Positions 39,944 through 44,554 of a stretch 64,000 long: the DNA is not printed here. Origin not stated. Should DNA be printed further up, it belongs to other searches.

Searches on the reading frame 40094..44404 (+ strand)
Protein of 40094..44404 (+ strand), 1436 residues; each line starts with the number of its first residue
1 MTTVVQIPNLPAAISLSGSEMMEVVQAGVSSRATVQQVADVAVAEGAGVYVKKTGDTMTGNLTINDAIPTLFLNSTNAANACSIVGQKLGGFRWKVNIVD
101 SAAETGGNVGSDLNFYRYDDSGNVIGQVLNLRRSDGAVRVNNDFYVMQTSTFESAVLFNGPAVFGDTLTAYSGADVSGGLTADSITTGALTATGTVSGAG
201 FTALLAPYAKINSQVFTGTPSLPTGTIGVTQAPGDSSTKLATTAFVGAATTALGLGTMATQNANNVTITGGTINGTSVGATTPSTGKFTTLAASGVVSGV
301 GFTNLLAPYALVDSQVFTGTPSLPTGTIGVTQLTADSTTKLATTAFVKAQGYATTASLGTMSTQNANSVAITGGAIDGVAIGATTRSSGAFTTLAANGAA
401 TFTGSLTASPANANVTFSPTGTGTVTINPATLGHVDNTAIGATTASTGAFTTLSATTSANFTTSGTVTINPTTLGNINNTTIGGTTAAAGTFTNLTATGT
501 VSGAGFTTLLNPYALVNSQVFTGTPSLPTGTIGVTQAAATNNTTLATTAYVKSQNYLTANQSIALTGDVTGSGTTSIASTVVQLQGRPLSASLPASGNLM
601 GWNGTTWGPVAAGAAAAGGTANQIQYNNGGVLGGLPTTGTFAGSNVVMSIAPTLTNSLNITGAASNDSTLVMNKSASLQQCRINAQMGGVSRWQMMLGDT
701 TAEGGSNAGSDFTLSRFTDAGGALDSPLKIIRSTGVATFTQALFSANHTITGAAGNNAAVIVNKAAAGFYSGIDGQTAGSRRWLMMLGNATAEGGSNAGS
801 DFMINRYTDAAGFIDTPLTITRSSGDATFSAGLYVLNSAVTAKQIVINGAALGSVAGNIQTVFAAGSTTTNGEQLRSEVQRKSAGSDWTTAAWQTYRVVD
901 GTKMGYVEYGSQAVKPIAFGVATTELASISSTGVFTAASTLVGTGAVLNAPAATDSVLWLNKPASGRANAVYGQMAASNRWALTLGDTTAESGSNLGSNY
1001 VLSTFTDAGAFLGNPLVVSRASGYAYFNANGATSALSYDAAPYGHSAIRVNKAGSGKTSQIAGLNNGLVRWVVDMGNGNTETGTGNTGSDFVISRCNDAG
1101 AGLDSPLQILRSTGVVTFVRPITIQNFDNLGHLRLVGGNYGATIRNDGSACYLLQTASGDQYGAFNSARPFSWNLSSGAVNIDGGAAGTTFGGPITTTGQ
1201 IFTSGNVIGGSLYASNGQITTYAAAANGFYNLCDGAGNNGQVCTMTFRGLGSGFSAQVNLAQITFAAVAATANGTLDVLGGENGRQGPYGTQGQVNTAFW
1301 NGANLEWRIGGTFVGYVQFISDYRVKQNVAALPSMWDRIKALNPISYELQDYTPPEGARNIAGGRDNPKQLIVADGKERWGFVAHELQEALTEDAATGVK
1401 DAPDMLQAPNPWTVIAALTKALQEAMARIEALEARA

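Call 23: search_protein_families(library=phrogs, proteins=[window:40094-44404:+], max_evalue=0.001)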
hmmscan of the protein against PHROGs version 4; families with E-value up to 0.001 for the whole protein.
window:40094-44404:+ (1436 aa): 4 families
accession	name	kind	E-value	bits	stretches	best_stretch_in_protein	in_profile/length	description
phrog_4849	-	tail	2.3e-20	73.7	1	1101-1253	284-439/788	tail protein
phrog_1699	-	tail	1.7e-17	64.3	2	1114-1224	517-604/1000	long tail fiber protein distal subunit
phrog_4013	-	unknown function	4.8e-11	43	3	733-838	286-392/659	-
phrog_29706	-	tail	1.5e-08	34.3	3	752-854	528-628/657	tail spike protein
